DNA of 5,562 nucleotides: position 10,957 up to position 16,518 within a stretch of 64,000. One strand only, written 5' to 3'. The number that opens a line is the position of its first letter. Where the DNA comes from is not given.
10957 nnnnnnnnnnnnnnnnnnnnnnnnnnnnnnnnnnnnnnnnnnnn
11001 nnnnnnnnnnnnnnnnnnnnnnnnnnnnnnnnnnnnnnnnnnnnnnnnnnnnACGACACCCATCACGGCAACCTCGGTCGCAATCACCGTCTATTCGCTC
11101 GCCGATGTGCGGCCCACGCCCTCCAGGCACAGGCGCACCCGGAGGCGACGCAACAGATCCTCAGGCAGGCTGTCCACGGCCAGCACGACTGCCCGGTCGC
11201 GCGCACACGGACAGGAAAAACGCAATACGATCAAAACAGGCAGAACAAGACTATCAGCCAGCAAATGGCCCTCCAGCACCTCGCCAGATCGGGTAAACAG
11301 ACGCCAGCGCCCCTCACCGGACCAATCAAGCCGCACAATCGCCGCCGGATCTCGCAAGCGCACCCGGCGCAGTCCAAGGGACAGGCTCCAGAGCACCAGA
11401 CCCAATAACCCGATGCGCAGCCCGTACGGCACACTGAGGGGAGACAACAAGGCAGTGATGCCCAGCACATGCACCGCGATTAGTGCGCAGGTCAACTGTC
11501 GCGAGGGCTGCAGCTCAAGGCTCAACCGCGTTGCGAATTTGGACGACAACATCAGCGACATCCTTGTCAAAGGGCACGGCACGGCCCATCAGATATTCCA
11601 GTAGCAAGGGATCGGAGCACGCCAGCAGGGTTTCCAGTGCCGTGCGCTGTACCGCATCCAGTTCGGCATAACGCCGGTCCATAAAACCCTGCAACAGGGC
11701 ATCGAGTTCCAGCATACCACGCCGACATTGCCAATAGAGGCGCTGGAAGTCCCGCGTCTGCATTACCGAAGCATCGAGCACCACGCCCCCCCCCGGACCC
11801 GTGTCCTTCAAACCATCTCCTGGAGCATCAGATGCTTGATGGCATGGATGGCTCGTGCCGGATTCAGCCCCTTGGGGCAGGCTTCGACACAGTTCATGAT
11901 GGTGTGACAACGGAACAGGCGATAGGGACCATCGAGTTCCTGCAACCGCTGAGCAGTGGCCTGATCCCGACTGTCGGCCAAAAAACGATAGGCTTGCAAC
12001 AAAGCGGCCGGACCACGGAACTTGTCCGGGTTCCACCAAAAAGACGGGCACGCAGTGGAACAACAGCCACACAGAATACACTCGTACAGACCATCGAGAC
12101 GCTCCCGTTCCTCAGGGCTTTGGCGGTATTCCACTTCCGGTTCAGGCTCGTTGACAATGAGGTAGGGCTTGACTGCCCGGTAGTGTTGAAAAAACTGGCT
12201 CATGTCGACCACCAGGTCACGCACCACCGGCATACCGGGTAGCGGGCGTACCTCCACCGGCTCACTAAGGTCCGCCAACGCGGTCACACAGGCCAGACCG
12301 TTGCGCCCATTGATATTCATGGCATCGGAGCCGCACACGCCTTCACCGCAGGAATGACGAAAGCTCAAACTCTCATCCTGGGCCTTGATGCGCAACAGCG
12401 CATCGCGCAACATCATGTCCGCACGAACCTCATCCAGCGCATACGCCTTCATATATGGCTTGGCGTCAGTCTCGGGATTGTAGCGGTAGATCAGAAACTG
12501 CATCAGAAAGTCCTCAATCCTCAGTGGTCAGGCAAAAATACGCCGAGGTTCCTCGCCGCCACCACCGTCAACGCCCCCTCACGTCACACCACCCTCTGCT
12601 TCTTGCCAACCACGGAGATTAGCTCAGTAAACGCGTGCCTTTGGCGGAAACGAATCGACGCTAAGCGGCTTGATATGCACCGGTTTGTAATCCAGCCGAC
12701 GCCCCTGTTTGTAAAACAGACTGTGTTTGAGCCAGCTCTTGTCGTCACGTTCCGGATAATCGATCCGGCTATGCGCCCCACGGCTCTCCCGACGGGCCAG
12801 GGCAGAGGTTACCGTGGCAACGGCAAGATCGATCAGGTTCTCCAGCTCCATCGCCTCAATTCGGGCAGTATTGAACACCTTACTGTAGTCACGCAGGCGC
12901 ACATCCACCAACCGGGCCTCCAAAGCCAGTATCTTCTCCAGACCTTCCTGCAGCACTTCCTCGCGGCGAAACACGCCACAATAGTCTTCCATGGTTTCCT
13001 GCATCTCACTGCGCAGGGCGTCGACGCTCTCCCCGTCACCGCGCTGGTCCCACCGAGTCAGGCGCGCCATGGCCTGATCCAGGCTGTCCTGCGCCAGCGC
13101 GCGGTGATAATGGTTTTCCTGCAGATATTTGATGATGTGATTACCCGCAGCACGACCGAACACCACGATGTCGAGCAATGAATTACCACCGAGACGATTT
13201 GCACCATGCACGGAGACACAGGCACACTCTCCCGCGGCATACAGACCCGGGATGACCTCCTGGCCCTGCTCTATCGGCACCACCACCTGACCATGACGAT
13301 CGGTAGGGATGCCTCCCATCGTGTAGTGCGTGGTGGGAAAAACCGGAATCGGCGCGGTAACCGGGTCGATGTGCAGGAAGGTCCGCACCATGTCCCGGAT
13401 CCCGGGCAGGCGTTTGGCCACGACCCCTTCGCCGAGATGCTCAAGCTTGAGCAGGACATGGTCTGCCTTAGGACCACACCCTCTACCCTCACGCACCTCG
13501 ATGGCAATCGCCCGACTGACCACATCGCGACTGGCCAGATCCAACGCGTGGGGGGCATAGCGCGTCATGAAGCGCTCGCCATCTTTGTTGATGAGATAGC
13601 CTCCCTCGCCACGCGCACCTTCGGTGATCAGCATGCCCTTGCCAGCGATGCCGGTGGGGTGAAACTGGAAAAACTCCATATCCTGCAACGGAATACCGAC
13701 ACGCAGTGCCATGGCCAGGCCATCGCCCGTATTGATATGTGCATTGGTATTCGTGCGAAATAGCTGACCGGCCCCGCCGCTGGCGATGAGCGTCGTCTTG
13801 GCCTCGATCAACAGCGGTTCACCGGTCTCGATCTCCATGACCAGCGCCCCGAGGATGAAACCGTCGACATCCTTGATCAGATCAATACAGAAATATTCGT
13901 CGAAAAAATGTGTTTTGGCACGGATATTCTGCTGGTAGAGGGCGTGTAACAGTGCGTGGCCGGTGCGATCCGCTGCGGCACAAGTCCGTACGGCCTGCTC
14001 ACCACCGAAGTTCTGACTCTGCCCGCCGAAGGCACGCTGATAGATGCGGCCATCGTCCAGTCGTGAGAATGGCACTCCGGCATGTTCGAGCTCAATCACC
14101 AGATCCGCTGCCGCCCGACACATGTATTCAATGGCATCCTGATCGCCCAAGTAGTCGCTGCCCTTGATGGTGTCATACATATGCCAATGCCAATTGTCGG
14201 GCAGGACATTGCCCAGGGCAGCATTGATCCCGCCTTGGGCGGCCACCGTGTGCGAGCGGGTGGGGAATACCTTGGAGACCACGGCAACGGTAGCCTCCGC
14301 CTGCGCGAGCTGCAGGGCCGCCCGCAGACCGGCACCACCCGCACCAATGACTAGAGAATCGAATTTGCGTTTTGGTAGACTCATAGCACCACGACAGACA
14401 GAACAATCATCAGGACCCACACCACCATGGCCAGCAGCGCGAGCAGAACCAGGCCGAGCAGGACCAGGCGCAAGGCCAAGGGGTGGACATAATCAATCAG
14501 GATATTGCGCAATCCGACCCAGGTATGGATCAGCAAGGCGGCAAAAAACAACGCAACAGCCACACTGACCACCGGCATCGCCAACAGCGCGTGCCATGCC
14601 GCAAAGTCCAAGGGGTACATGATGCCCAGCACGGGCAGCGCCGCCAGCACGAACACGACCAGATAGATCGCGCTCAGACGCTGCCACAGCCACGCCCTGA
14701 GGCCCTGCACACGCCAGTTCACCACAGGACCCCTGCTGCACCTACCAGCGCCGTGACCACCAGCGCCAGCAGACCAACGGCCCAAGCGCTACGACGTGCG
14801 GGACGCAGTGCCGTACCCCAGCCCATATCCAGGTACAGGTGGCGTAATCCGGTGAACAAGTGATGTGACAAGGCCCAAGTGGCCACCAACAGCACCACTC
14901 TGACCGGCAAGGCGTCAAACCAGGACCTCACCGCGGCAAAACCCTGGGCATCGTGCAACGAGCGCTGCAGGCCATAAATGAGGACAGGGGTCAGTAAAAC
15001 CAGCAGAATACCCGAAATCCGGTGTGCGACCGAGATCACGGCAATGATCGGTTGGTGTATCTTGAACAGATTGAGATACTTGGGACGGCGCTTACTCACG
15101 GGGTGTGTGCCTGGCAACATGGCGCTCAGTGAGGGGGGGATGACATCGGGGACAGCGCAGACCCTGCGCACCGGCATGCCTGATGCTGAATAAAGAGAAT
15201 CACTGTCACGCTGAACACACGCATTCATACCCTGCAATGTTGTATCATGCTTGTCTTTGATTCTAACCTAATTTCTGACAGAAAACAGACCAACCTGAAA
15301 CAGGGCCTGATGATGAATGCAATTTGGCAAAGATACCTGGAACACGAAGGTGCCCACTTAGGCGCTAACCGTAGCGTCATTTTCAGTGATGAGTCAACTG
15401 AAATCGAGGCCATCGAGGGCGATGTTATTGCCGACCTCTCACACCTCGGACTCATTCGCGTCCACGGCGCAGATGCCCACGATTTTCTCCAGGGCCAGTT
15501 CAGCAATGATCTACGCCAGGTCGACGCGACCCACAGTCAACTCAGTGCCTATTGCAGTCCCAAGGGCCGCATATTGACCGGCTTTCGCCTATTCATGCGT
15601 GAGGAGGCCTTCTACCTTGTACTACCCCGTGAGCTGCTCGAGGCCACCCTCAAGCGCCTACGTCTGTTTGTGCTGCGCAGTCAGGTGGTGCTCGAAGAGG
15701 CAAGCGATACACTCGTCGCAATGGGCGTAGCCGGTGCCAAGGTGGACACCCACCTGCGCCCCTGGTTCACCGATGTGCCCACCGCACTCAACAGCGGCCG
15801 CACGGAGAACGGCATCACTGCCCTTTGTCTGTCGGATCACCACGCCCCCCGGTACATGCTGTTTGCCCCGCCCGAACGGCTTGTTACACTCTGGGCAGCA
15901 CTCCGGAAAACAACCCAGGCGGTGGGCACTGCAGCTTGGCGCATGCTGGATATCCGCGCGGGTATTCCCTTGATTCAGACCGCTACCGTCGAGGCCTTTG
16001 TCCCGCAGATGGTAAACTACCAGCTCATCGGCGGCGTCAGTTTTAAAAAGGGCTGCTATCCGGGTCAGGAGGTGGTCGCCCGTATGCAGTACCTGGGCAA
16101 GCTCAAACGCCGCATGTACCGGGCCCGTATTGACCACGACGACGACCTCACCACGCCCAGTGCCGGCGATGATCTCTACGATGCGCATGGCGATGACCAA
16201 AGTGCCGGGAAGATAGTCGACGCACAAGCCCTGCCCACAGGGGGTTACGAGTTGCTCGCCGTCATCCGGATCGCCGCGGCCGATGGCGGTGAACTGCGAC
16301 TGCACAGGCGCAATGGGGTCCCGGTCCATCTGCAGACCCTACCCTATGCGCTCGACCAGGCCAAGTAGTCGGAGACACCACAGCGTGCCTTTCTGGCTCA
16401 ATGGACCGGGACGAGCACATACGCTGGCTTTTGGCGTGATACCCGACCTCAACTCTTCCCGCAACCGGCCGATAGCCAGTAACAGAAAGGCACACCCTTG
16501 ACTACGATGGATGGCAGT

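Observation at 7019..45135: Pattern: several independent inactivation or deletion events in a conserved housekeeping backbone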

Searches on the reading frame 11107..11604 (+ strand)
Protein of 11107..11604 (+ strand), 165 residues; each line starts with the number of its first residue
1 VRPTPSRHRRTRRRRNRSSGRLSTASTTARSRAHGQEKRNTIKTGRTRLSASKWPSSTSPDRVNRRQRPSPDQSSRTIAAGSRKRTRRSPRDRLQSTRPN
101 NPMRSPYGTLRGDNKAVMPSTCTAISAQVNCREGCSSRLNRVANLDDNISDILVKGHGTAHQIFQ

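Call 6: search_protein_families(library=ncbifam, proteins=[window:11107-11604:+])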
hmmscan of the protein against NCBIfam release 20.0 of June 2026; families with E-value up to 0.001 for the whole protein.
window:11107-11604:+ (165 aa): 0 families

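Call 27: search_protein_families(library=pfam, proteins=[window:11107-11604:+], max_evalue=0.01)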
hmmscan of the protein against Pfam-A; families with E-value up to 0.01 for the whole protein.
window:11107-11604:+ (165 aa): 0 families

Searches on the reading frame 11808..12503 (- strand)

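Call 6: search_protein_families(library=ncbifam, proteins=[window:11808-12503:-])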
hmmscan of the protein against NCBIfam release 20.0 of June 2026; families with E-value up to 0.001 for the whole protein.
window:11808-12503:- (231 aa): 15 families
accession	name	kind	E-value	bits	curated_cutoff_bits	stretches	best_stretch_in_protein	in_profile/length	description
NF009225.0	PRK12575.1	subfamily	1.3e-111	371.7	443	1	5-228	9-232/235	succinate dehydrogenase/fumarate reductase iron-sulfur subunit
NF004616.0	PRK05950.1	subfamily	6e-107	356.2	228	1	2-229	7-236/238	succinate dehydrogenase iron-sulfur subunit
TIGR00384.1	dhsB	subfamily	1.7e-80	269.6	88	1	5-223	1-222/222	succinate dehydrogenase and fumarate reductase iron-sulfur protein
NF009226.0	PRK12576.1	equivalog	1e-60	205.8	344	1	3-224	12-235/317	succinate dehydrogenase/fumarate reductase iron-sulfur subunit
NF009051.0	PRK12385.1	equivalog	1.1e-53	182.2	333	1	4-223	10-229/244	succinate dehydrogenase/fumarate reductase iron-sulfur subunit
NF009227.0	PRK12577.1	equivalog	1.5e-53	181.6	349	1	2-229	4-241/330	succinate dehydrogenase/fumarate reductase iron-sulfur subunit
NF010071.0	PRK13552.1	equivalog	4.4e-40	137.5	264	1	2-228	6-237/241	fumarate reductase iron-sulfur subunit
NF006391.0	PRK08640.1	equivalog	1.3e-35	122.5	244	1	29-224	33-237/254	succinate dehydrogenase iron-sulfur subunit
NF004898.0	PRK06259.1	equivalog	2.8e-35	121.9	385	1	4-226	7-216/488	fumarate reductase (CoM/CoB) subunit TfrB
NF042952.1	MFR_FeS_SdhB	equivalog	3.7e-30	105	600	1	1-228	1-233/320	8-methylmenaquinol:fumarate reductase iron-sulfur subunit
NF009052.0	PRK12386.1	equivalog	9.1e-24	83.9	256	1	17-213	18-217/255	succinate dehydrogenase/fumarate reductase iron-sulfur subunit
NF005746.0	PRK07570.1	subfamily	1.6e-15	57.1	243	1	5-224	7-238/250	succinate dehydrogenase/fumarate reductase iron-sulfur subunit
NF008434.0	PRK11274.1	equivalog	3.4e-06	26.3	333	1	125-219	8-95/409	glycolate oxidase subunit GlcF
NF008369.0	PRK11168.1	equivalog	0.00011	21.2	278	1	139-222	10-83/401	anaerobic glycerol-3-phosphate dehydrogenase subunit C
TIGR01945.1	rnfC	subfamily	0.0002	20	245.95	0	137-154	399-416/435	RnfABCDGE type electron transport complex subunit C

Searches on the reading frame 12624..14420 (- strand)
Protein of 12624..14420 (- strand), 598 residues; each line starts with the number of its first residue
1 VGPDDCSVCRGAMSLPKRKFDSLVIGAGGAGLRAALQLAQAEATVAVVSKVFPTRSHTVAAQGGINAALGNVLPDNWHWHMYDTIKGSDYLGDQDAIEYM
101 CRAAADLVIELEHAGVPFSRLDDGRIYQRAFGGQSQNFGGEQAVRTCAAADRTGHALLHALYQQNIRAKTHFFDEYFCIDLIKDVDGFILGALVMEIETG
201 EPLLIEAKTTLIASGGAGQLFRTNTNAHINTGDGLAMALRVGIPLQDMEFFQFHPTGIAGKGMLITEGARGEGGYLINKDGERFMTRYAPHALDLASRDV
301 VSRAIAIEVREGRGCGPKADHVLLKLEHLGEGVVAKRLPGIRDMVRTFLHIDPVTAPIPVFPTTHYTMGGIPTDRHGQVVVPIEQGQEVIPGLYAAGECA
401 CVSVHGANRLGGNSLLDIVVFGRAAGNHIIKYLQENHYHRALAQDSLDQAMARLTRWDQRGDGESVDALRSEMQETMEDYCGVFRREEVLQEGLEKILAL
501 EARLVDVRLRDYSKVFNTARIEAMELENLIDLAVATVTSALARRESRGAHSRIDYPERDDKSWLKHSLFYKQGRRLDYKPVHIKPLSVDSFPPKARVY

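Call 6: search_protein_families(library=ncbifam, proteins=[window:12624-14420:-])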
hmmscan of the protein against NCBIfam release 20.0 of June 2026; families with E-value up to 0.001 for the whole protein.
window:12624-14420:- (598 aa): 50 families (the best 25 are shown)
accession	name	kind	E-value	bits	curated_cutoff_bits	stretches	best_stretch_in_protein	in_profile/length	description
TIGR01816.1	sdhA_forward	equivalog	4.7e-267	886.9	727.35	1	18-598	1-584/584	succinate dehydrogenase flavoprotein subunit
TIGR01812.1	sdhA_frdA_Gneg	subfamily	4.5e-240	798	567.3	1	21-598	1-568/568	succinate dehydrogenase or fumarate reductase, flavoprotein subunit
NF004613.0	PRK05945.1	equivalog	2e-190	634.2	824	1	19-598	3-575/575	succinate dehydrogenase/fumarate reductase flavoprotein subunit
NF004724.0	PRK06069.1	subfamily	3e-189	630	826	1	19-584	5-568/577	succinate dehydrogenase/fumarate reductase flavoprotein subunit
NF006686.0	PRK09231.1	equivalog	3e-168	561.1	854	1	20-598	6-581/598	fumarate reductase (quinol) flavoprotein subunit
TIGR01176.1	fum_red_Fp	equivalog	9.7e-164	546.2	932.7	1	21-598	5-579/580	fumarate reductase (quinol) flavoprotein subunit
NF005037.0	PRK06452.1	equivalog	1.7e-161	538.6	862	1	17-598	3-566/566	succinate dehydrogenase flavoprotein subunit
NF042982.1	MFR_Fp_SdhA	equivalog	1e-145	486.6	1100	1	20-589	48-609/612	8-methylmenaquinol:fumarate reductase flavoprotein subunit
NF006383.0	PRK08626.1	equivalog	5.1e-141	471.1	663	1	20-596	6-596/657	fumarate reductase flavoprotein subunit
NF004900.0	PRK06263.1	equivalog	3.9e-131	438.3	718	1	20-572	8-537/546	fumarate reductase (CoM/CoB) subunit TfrA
NF005866.0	PRK07803.1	equivalog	1.2e-123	413.5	819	2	15-291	4-290/631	fumarate reductase/succinate dehydrogenase flavoprotein subunit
TIGR00551.1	nadB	equivalog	5.7e-109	365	452.75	1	19-556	2-489/489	L-aspartate oxidase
NF006392.0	PRK08641.1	equivalog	2.5e-106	356.6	855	1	23-598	7-579/593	succinate dehydrogenase flavoprotein subunit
NF005636.0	PRK07395.1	subfamily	2.5e-102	343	723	1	17-571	10-549/560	L-aspartate oxidase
NF005867.0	PRK07804.1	equivalog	3.9e-102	342.3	639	1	18-568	17-528/548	L-aspartate oxidase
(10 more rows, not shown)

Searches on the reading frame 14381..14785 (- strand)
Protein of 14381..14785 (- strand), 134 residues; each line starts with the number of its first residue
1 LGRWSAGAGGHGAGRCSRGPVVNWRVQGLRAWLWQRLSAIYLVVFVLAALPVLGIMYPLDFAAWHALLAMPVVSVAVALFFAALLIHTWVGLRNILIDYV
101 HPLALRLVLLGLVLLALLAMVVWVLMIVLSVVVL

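Call 26: search_protein_families(library=ncbifam, proteins=[window:14381-14785:-], max_evalue=0.00001)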
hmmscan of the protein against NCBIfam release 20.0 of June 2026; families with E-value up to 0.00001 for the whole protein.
window:14381-14785:- (134 aa): 2 families
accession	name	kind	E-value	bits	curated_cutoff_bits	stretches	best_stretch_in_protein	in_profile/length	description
TIGR02968.1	succ_dehyd_anc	equivalog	2.8e-25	88.6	41.8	1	27-129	3-105/105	succinate dehydrogenase, hydrophobic membrane anchor protein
NF007022.0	PRK09488.1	equivalog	4.1e-13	49.8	170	1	27-129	11-113/115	succinate dehydrogenase membrane anchor subunit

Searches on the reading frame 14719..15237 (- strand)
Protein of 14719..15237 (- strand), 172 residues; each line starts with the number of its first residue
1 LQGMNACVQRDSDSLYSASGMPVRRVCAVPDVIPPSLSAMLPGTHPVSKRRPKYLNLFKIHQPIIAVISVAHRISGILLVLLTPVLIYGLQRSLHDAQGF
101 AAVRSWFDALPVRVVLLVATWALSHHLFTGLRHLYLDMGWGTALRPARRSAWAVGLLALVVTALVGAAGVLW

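Call 6: search_protein_families(library=ncbifam, proteins=[window:14719-15237:-])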
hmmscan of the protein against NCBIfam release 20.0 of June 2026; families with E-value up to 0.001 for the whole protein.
window:14719-15237:- (172 aa): 3 families
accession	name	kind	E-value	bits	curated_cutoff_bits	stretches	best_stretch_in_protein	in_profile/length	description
TIGR02970.1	succ_dehyd_cytB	equivalog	2e-33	115.2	52.3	1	49-167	1-119/120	succinate dehydrogenase, cytochrome b556 subunit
NF007021.0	PRK09487.1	equivalog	5.2e-18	65.4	180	1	47-166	5-125/129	succinate dehydrogenase cytochrome b556 subunit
TIGR02968.1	succ_dehyd_anc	equivalog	2e-05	24.7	41.8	1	71-163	10-100/105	succinate dehydrogenase, hydrophobic membrane anchor protein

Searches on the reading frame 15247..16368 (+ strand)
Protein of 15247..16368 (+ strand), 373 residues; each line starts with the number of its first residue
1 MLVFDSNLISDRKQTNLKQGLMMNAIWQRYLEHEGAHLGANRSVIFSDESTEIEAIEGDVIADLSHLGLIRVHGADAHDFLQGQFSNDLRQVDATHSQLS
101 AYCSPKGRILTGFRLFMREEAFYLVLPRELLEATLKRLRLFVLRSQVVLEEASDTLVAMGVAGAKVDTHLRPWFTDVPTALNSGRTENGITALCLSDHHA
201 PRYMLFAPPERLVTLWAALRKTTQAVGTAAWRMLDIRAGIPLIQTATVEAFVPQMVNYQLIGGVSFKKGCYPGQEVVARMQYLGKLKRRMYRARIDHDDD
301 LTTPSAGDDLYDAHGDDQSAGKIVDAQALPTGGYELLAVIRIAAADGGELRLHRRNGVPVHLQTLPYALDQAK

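Call 6: search_protein_families(library=ncbifam, proteins=[window:15247-16368:+])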
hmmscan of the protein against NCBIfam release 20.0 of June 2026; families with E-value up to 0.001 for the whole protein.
window:15247-16368:+ (373 aa): 6 families
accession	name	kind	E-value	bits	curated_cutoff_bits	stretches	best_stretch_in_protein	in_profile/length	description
NF007110.0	PRK09559.1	equivalog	2.3e-52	178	219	1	64-370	24-326/327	tRNA-modifying protein YgfZ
TIGR03317.2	CAF17_like_YgfZ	equivalog_domain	1e-31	109.6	49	1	231-342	1-111/113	CAF17-like 4Fe-4S cluster assembly/insertion protein YgfZ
NF001567.0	PRK00389.1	subfamily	6.1e-12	45.2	300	1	45-335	30-320/359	glycine cleavage system aminomethyltransferase GcvT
TIGR00528.1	gcvT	equivalog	8.5e-06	24.9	235.85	1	45-172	28-157/362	glycine cleavage system aminomethyltransferase GcvT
NF010093.0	PRK13579.1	equivalog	3.9e-05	22.6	459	1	61-159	54-152/371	glycine cleavage system aminomethyltransferase GcvT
NF053776.1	TmaoDeMthMsil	equivalog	0.00047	18.8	1100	1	59-166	429-536/763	trimethylamine N-oxide demethylase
